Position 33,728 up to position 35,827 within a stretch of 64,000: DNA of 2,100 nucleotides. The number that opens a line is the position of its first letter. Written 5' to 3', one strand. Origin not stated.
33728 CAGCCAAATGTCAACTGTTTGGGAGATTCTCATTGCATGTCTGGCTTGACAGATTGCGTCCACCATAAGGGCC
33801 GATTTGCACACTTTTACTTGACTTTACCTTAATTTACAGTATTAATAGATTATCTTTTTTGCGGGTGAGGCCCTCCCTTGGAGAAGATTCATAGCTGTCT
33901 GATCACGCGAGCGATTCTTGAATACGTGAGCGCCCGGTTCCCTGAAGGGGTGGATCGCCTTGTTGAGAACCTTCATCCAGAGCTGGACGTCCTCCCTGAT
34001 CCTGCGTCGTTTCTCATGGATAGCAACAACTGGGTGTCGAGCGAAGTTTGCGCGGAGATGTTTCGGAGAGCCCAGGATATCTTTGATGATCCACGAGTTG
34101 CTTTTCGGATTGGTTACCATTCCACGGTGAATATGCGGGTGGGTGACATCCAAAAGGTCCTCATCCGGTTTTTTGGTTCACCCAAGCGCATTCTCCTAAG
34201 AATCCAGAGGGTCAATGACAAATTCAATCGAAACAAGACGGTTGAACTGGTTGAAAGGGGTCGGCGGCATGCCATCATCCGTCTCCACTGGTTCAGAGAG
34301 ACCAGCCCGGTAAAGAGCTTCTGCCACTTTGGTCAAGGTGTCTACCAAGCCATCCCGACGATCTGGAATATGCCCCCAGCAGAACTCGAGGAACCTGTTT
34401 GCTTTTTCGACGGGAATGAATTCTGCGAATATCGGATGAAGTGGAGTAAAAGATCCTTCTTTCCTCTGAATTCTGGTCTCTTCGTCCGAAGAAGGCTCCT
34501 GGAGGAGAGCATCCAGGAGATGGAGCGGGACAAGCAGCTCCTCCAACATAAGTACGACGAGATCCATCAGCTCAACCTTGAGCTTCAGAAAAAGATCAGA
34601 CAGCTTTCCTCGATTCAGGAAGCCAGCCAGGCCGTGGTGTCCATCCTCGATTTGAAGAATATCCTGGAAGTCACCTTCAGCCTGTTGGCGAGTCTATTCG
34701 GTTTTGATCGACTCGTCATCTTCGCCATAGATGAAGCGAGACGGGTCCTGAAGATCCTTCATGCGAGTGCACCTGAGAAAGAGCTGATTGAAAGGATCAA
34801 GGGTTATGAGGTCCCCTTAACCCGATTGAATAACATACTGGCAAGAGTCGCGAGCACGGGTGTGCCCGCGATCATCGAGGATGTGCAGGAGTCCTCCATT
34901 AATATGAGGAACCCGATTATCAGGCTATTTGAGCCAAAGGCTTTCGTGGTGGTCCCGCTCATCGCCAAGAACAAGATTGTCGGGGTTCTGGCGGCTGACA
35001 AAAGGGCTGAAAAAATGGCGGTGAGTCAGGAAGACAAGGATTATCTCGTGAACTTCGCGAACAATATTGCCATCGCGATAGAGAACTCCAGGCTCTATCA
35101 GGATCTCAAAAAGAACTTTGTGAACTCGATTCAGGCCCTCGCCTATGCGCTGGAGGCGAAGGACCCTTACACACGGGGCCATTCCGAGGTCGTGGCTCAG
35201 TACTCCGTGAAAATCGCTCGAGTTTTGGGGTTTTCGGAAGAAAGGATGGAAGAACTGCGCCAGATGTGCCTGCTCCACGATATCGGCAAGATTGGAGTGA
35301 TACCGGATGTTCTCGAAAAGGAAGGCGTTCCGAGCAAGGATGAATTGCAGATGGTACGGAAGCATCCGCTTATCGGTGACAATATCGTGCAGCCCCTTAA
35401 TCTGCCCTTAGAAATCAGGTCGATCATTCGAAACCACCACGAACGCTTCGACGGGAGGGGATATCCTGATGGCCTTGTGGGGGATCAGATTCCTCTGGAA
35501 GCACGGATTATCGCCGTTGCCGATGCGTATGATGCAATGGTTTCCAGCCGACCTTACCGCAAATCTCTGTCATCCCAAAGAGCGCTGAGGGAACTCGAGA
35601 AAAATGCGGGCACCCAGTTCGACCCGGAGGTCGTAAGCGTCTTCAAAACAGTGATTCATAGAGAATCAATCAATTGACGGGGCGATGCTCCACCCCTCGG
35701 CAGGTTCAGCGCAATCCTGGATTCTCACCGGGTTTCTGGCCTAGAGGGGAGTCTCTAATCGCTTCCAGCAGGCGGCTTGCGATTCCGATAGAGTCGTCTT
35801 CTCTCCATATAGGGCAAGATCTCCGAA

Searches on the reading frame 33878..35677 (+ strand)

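Call 74: search_protein_families(library=pfam, proteins=[window:33878-35677:+], max_evalue=0.00001)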
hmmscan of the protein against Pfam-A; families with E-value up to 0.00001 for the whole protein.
window:33878-35677:+ (599 aa): 5 families
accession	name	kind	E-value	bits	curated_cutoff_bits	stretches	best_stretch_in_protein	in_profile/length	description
PF13487.12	HD_5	-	1.4e-36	126.3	27.2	1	422-585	4-170/170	HD domain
PF01966.28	HD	-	8.7e-20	71.6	22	1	434-554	3-116/116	HD domain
PF13492.12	GAF_3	-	5.5e-15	56.4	27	1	258-403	1-129/129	GAF domain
PF13185.12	GAF_2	-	5.1e-12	46.6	28.6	1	257-402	2-136/136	GAF domain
PF01590.32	GAF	-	3.3e-11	44.3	22.4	1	258-401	1-133/133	GAF domain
